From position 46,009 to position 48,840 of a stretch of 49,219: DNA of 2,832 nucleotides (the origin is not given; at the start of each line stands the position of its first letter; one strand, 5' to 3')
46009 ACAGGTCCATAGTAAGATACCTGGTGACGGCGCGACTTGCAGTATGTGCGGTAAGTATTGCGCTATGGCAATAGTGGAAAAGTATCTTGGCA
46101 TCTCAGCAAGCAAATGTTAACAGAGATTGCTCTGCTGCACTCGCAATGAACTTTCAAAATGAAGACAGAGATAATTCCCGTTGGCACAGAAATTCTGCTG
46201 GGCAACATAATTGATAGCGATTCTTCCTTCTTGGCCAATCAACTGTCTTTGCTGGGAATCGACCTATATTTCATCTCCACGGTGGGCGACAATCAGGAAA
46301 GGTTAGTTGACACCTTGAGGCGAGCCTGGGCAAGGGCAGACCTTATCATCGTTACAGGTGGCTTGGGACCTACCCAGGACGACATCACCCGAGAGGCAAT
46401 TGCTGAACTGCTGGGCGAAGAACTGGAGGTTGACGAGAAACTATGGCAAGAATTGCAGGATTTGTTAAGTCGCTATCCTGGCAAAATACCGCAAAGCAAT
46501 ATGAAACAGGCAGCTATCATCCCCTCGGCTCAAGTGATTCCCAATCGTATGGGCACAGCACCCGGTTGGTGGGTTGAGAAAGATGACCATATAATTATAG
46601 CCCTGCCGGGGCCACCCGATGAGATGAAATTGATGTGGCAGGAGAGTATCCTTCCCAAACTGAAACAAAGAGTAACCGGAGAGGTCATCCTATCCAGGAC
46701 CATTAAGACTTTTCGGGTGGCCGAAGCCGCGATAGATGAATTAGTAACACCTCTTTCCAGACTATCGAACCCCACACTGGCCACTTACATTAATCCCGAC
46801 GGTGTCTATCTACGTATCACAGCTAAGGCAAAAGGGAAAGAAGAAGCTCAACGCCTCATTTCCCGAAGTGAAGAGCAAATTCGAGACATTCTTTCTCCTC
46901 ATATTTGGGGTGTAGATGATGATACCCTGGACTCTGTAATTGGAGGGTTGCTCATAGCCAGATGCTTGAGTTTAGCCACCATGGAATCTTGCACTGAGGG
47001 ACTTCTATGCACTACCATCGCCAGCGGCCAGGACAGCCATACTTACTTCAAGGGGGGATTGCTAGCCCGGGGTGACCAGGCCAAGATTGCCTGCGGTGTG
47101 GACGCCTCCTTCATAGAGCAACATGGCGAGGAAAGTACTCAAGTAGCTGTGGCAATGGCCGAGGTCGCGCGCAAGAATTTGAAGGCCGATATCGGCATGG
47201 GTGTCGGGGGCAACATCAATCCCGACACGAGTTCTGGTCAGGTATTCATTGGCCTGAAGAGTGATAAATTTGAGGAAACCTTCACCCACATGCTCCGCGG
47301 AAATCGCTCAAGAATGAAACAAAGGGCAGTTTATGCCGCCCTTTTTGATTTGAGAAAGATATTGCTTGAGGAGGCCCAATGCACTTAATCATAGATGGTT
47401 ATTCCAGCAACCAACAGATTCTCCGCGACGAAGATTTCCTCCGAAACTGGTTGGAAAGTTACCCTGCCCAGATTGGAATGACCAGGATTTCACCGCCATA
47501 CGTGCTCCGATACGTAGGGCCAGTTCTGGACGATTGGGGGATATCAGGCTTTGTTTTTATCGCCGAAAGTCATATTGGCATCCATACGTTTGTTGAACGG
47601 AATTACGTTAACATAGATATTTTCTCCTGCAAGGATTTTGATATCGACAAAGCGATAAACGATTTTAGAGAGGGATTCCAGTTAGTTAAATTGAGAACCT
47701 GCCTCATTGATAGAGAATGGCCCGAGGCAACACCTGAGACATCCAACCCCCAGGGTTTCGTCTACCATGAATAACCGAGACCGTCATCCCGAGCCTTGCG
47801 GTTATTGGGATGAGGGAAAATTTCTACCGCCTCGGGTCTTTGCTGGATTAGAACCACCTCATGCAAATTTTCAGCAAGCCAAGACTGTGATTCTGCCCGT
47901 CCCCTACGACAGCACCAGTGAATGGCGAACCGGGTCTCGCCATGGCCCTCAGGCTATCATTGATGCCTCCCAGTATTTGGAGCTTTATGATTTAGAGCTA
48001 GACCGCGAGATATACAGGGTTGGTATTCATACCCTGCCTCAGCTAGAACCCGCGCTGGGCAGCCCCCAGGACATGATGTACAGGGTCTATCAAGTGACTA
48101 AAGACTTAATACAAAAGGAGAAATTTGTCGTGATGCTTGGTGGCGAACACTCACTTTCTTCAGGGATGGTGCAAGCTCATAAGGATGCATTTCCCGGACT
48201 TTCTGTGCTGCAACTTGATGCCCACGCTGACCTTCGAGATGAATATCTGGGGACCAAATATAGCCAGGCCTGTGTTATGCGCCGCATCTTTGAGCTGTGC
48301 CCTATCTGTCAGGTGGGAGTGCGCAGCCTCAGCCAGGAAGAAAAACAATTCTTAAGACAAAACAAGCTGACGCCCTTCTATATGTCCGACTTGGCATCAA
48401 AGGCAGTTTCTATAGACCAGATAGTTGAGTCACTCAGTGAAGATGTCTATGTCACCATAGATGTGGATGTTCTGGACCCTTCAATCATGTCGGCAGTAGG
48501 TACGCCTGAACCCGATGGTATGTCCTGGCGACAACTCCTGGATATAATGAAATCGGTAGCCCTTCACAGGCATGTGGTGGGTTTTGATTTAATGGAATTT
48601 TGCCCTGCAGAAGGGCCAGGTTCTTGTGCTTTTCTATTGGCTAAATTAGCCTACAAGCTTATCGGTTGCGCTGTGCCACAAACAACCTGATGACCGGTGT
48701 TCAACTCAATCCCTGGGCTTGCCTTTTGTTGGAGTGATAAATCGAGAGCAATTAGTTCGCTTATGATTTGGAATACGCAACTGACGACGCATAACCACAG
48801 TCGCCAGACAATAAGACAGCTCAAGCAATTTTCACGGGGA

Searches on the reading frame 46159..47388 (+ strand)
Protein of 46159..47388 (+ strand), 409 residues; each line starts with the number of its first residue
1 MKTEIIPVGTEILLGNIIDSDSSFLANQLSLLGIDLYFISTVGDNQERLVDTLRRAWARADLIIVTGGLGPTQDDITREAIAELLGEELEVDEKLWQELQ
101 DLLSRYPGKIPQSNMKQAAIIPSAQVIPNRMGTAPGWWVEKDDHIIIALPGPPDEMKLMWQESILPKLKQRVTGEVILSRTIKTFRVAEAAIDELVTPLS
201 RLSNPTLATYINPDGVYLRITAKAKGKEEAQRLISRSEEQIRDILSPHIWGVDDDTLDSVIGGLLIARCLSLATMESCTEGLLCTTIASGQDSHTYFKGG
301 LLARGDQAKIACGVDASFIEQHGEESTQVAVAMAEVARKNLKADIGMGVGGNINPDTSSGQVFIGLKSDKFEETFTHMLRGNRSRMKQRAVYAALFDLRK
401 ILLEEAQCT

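Call 32: search_protein_families(library=pfam, proteins=[window:46159-47388:+], max_evalue=0.01)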
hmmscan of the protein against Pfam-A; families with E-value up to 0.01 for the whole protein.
window:46159-47388:+ (409 aa): 3 families
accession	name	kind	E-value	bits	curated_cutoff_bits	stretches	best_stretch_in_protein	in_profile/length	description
PF00994.29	MoCF_biosynth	-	3.6e-37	127.7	26.6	1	4-169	1-143/144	Probable molybdopterin binding domain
PF02464.23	CinA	-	2e-25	89.7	23.5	1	255-401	2-154/155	Competence-damaged protein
PF18146.6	CinA_KH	-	3e-19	69.3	27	1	179-251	1-73/73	Damage-inducible protein CinA KH domain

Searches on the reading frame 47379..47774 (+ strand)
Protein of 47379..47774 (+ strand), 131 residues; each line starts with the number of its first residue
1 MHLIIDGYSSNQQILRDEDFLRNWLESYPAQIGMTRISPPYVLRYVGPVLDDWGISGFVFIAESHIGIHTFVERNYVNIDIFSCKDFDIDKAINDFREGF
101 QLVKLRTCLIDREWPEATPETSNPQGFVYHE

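Call 60: search_protein_families(library=pfam, proteins=[window:47379-47774:+], max_evalue=0.01)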
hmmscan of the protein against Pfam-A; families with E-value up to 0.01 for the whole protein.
window:47379-47774:+ (131 aa): 1 family
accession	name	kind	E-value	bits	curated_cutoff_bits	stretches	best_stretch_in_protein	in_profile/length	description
PF02675.21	AdoMet_dc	-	5.7e-24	85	25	1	2-112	1-106/107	S-adenosylmethionine decarboxylase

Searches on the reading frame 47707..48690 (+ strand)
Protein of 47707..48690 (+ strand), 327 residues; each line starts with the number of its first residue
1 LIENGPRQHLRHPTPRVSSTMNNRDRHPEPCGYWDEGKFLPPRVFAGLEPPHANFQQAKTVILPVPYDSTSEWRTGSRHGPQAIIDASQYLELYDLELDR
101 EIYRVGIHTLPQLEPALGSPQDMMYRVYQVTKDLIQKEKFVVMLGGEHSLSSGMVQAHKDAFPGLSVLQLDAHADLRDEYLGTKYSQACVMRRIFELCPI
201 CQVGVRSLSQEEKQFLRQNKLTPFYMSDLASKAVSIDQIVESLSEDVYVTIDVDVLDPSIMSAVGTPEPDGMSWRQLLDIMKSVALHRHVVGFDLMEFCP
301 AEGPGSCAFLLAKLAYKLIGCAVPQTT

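Call 60: search_protein_families(library=pfam, proteins=[window:47707-48690:+], max_evalue=0.01)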
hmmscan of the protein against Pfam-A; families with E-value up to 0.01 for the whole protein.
window:47707-48690:+ (327 aa): 1 family
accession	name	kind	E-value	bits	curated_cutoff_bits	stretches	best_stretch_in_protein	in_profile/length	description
PF00491.26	Arginase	-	4.3e-67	226.9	22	1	59-319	2-279/280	Arginase family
